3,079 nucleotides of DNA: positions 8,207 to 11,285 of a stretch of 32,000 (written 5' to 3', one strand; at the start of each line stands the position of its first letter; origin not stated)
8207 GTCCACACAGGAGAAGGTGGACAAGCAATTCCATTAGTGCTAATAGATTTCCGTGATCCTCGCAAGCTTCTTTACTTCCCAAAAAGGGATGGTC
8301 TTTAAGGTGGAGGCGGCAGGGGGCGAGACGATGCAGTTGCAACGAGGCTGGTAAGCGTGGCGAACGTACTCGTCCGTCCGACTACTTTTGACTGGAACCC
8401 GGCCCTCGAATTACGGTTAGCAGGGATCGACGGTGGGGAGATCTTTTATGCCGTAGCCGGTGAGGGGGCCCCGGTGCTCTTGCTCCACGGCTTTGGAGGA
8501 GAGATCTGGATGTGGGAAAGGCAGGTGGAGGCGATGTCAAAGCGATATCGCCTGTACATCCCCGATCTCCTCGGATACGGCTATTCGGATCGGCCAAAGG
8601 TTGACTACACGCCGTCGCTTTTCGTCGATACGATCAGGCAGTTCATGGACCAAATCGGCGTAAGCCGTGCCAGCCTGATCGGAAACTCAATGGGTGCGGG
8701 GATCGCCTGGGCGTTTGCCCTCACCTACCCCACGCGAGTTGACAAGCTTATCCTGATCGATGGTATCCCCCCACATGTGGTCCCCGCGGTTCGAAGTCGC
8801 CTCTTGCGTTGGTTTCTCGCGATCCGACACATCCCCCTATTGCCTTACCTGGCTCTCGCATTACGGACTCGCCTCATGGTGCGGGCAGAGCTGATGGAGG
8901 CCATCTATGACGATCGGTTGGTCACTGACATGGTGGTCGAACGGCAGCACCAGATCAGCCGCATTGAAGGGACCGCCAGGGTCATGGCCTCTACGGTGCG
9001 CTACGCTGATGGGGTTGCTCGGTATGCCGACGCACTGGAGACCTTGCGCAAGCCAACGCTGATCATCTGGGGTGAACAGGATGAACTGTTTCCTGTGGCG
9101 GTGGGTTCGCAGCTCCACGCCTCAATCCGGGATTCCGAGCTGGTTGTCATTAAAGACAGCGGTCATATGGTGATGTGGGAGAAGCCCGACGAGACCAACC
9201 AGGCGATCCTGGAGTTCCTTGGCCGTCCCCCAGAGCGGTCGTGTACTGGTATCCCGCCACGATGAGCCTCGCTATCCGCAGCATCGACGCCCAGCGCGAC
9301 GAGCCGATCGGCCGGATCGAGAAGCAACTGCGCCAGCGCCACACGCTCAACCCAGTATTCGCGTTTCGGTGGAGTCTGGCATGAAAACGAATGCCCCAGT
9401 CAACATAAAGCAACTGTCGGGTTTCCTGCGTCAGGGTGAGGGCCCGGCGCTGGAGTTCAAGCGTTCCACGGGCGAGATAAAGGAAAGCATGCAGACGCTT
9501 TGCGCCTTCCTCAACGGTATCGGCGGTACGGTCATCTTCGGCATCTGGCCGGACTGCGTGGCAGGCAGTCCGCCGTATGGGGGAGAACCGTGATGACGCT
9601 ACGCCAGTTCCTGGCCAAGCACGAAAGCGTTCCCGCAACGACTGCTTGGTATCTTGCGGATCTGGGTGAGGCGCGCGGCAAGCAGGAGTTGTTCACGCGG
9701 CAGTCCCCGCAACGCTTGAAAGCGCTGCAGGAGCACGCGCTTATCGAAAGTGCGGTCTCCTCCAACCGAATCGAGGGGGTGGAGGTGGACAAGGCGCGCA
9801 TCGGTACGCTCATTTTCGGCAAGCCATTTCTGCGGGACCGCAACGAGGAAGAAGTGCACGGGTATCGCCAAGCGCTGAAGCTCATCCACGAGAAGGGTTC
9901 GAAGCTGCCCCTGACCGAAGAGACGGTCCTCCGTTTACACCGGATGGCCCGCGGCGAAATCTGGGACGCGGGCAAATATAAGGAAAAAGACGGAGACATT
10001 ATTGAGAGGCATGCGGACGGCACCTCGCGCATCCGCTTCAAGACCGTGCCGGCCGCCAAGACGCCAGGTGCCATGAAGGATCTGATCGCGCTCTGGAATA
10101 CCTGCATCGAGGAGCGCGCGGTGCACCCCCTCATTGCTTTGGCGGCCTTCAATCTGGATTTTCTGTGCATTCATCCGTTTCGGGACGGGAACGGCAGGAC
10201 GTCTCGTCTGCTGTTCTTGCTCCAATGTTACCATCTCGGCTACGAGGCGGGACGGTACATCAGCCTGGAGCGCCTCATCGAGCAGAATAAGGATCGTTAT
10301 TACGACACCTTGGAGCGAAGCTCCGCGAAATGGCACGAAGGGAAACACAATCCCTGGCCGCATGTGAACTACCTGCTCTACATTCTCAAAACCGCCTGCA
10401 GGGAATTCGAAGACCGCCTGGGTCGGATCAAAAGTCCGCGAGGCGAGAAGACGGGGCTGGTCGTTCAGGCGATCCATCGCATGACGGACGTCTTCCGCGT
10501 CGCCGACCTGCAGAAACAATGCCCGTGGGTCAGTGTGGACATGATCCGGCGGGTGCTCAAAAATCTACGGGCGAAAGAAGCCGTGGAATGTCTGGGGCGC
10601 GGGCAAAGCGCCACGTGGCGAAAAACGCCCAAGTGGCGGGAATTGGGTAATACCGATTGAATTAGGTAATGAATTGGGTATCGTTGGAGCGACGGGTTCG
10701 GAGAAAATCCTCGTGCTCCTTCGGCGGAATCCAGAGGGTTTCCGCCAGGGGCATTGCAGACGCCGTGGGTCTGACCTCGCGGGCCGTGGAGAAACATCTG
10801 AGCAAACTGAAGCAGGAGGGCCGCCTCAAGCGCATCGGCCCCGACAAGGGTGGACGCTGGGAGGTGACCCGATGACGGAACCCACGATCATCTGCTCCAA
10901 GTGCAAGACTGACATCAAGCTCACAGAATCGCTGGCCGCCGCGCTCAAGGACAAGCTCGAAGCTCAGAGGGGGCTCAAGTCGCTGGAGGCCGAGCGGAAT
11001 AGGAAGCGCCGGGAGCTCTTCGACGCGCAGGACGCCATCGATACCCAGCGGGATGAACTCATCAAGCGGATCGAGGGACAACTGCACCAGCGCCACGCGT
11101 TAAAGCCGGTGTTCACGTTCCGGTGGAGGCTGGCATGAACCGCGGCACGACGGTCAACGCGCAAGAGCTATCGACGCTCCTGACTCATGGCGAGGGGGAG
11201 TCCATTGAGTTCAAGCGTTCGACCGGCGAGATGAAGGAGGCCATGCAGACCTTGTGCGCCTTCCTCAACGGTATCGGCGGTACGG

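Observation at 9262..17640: Mosaic type III R-M island with non-R-M genes embedded in one translationally coupled array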

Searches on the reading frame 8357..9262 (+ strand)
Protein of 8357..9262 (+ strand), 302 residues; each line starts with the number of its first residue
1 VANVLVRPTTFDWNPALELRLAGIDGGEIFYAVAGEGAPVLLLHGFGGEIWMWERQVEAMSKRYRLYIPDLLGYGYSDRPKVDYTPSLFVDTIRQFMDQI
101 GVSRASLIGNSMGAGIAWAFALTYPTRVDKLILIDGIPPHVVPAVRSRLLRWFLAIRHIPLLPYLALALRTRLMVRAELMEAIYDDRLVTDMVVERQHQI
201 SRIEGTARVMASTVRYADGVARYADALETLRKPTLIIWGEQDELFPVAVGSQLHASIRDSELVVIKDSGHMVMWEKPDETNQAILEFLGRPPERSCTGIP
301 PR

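Call 5: search_protein_families(library=pfam, proteins=[window:8357-9262:+], max_evalue=0.01)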
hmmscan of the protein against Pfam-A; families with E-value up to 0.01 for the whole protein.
window:8357-9262:+ (302 aa): 7 families
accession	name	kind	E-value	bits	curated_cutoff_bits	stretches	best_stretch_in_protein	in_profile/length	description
PF00561.26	Abhydrolase_1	-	7.1e-38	131.1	25.8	1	39-277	2-245/245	alpha/beta hydrolase fold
PF12697.13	Abhydrolase_6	-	3.5e-26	93.6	26.3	1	40-283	1-217/217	Alpha/beta hydrolase family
PF12146.15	Hydrolase_4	-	2.4e-18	66.7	27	1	39-276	6-238/239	Serine aminopeptidase, S33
PF03096.20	Ndr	-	5.6e-07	29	23.3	1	90-288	86-276/283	Ndr family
PF03959.19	FSH1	-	0.0012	19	21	0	208-272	137-201/211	Serine hydrolase (FSH1)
PF08386.16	Abhydrolase_4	-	0.0014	19.1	21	1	229-288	32-91/103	TAP-like protein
PF02230.22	Abhydrolase_2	-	0.0096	16.2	23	0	88-136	89-138/217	Phospholipase/Carboxylesterase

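Call 6: search_protein_families(library=padloc, proteins=[window:8357-9262:+], max_evalue=0.01)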
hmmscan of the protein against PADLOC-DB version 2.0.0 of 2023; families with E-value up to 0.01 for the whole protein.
window:8357-9262:+ (302 aa): 0 families

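Call 52: find_related_loci(query=window:8357-9262:+, collection=metagenome_contigs, flank=8000)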
Query window:8357-9262:+ (302 aa) in metagenome_contigs; peptide patterns used: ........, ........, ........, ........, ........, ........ (x = any residue, [..] = any of these).
315 stretches matched a pattern; 59 encode a relative of the query (tblastn E <= 1e-3); 59 distinct loci.
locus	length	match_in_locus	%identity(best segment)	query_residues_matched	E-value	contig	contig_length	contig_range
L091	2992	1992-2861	95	1-290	0e+0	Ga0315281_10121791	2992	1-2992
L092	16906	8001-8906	89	1-302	0e+0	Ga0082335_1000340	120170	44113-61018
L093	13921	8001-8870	89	1-290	6e-174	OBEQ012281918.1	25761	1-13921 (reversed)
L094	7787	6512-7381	86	1-290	9e-171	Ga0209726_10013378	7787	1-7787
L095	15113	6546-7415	86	1-290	1e-170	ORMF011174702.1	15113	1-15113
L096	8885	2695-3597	79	2-302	9e-156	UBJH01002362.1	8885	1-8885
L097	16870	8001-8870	79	1-290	2e-153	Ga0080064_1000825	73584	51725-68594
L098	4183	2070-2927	71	5-290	9e-141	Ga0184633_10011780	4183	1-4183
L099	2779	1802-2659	70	5-290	3e-143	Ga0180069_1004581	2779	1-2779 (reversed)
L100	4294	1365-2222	70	5-290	1e-138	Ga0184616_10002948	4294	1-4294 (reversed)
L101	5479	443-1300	70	5-290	3e-136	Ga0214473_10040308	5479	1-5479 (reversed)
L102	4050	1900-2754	69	5-289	6e-137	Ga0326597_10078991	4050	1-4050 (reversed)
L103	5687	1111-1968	68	5-290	7e-133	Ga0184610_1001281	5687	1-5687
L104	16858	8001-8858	67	5-290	5e-132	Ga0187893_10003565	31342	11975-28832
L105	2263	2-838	69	12-290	3e-138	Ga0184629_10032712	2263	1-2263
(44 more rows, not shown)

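Call 61: search_protein_families(library=pfam, proteins=[L096:3767-5185:+, L092:10294-10767:+], max_evalue=0.001)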
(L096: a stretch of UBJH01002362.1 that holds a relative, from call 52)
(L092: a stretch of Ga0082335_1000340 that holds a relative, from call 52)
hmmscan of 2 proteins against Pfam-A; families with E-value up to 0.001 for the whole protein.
L096:3767-5185:+ (473 aa): 6 families
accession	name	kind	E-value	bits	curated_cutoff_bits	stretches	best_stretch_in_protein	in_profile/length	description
PF13749.12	HATPase_c_4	-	8e-22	77.5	26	1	308-392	4-89/89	Putative ATP-dependent DNA helicase recG C-terminal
PF04326.19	SLFN_AlbA_2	-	1.8e-17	64.4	25.3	1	20-132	1-118/118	Schlafen, AlbA_2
PF13412.12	HTH_24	-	8.1e-07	29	21.9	1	416-457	5-46/48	Winged helix-turn-helix DNA-binding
PF08279.18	HTH_11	-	9.9e-07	29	25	1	417-456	3-43/55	HTH domain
PF13404.12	HTH_AsnC-type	-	0.00071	19.8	27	0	418-446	7-35/42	AsnC-type helix-turn-helix domain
PF12802.13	MarR_2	-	0.00094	19.7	27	0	419-468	10-60/61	MarR family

L092:10294-10767:+ (158 aa): 4 families
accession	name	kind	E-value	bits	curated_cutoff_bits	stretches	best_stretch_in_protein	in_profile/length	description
PF13412.12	HTH_24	-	6.1e-09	35.7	21.9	1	103-143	7-47/48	Winged helix-turn-helix DNA-binding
PF08279.18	HTH_11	-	8.4e-06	26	25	1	102-141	3-43/55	HTH domain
PF13404.12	HTH_AsnC-type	-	3.2e-05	24.1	27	1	103-137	7-41/42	AsnC-type helix-turn-helix domain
PF01022.26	HTH_5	-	0.00023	21.4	22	1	103-141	6-43/47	Bacterial regulatory protein, arsR family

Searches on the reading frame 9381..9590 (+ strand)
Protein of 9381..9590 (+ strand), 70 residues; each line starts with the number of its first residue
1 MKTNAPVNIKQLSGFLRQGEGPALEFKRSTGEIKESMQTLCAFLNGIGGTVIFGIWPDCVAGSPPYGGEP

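Call 5: search_protein_families(library=pfam, proteins=[window:9381-9590:+], max_evalue=0.01)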
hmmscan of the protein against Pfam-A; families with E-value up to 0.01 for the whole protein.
window:9381-9590:+ (70 aa): 1 family
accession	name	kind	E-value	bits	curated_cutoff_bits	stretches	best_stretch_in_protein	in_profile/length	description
PF04326.19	SLFN_AlbA_2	-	2.8e-07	31.5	25.3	1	20-55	1-39/118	Schlafen, AlbA_2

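Call 6: search_protein_families(library=padloc, proteins=[window:9381-9590:+], max_evalue=0.01)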
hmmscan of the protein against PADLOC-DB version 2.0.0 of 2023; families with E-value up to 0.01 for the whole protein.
window:9381-9590:+ (70 aa): 0 families

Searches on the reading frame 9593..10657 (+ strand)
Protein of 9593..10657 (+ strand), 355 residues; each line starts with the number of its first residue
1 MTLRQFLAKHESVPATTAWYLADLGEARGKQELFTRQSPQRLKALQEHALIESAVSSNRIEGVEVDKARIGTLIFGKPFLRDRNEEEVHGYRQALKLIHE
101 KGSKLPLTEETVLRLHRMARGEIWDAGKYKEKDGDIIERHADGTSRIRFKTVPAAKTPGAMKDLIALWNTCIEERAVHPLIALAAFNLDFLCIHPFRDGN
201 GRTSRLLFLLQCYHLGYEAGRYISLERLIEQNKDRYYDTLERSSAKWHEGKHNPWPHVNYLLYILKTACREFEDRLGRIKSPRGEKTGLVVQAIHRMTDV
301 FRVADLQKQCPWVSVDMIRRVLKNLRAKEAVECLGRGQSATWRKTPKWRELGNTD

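Call 5: search_protein_families(library=pfam, proteins=[window:9593-10657:+], max_evalue=0.01)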
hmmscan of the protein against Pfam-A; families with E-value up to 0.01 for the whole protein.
window:9593-10657:+ (355 aa): 1 family
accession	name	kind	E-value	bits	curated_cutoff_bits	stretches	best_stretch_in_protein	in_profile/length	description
PF02661.23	Fic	-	1.4e-17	64.7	24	1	106-210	1-91/93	Fic/DOC family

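Call 6: search_protein_families(library=padloc, proteins=[window:9593-10657:+], max_evalue=0.01)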
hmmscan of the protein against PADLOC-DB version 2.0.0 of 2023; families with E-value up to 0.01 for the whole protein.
window:9593-10657:+ (355 aa): 7 families
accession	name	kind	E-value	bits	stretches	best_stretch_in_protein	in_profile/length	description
PDLC03963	SoFic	-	4.4e-34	116.4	1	24-321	36-316/361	-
PDLC04966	PDC-S24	-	1.5e-16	58.4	1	96-329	221-423/497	-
PDLC04836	PDC-S04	-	6.3e-15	53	1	45-242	21-211/244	-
PDLC04839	PDC-S04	-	3.1e-14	51.1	1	87-242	38-185/205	-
PDLC04840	PDC-S04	-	3.2e-12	44.6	1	50-212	12-174/227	-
PDLC04837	PDC-S04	-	1.7e-11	41.9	1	56-245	32-210/234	-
PDLC04838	PDC-S04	-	1.6e-07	29.3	1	182-219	132-169/209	-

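Call 35: search_protein_families(library=ncbifam, proteins=[window:9593-10657:+], max_evalue=0.001)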
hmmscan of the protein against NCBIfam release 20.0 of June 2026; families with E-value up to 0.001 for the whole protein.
window:9593-10657:+ (355 aa): 2 families
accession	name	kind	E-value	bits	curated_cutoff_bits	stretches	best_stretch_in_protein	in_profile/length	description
NF046030.1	ProtAdlyltaseSoFic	equivalog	2.1e-15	56.6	550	1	79-281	85-275/361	protein adenylyltransferase Fic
TIGR02613.1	mob_myst_B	hypoth_equivalog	0.00039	20.4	124.4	0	107-218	49-150/186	mobile mystery protein B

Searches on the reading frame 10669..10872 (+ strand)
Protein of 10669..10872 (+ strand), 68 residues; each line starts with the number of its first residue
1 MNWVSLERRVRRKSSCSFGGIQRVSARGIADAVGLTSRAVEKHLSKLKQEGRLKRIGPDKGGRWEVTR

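Call 5: search_protein_families(library=pfam, proteins=[window:10669-10872:+], max_evalue=0.01)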
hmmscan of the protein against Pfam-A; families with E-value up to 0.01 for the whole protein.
window:10669-10872:+ (68 aa): 5 families
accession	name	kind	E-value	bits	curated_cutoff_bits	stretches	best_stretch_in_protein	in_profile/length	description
PF13412.12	HTH_24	-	0.00017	21.5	21.9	1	23-53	17-47/48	Winged helix-turn-helix DNA-binding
PF01726.22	LexA_DNA_bind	-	0.00038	20.6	23.7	1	25-55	27-58/65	LexA DNA binding domain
PF04703.18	FaeA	-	0.0019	18.9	20.7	1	25-62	17-54/62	FaeA-like protein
PF17778.7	BLACT_WH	-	0.0023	18.3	22.8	1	38-64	23-46/46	Beta-lactamase associated winged helix domain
PF13545.12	HTH_Crp_2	-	0.0032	17.9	27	1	23-55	22-55/70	Crp-like helix-turn-helix domain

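Call 6: search_protein_families(library=padloc, proteins=[window:10669-10872:+], max_evalue=0.01)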
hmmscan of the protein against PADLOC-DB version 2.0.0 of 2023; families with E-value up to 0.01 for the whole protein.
window:10669-10872:+ (68 aa): 2 families
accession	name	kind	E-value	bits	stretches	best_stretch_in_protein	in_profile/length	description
PDLC01438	Csa3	-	0.00096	17.3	1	7-65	146-197/305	"CAS-I,CAS-II,CAS-III,CAS-IV,CAS-V,CAS-VI; associated_signaling"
PDLC01720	Csa3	-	0.0036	15.8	1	11-65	39-84/118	Csa3_1_CAS-I-II-III-IV-V-VI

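Call 35: search_protein_families(library=ncbifam, proteins=[window:10669-10872:+], max_evalue=0.001)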
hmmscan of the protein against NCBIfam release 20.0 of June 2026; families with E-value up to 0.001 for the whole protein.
window:10669-10872:+ (68 aa): 0 families

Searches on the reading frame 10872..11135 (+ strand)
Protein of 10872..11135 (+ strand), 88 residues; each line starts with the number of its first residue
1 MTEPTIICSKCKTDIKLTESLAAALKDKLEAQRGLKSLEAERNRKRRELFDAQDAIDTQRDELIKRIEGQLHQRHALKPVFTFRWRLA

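Call 5: search_protein_families(library=pfam, proteins=[window:10872-11135:+], max_evalue=0.01)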
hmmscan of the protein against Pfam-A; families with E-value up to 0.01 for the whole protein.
window:10872-11135:+ (88 aa): 0 families

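Call 6: search_protein_families(library=padloc, proteins=[window:10872-11135:+], max_evalue=0.01)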
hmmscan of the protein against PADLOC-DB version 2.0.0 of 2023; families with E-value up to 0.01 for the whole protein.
window:10872-11135:+ (88 aa): 1 family
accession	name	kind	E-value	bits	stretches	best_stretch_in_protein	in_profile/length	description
PDLC02741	PbeC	-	0.0013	15.3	1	10-77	230-297/644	PbeC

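Call 35: search_protein_families(library=ncbifam, proteins=[window:10872-11135:+], max_evalue=0.001)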
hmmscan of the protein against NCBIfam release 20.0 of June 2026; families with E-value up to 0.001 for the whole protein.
window:10872-11135:+ (88 aa): 0 families
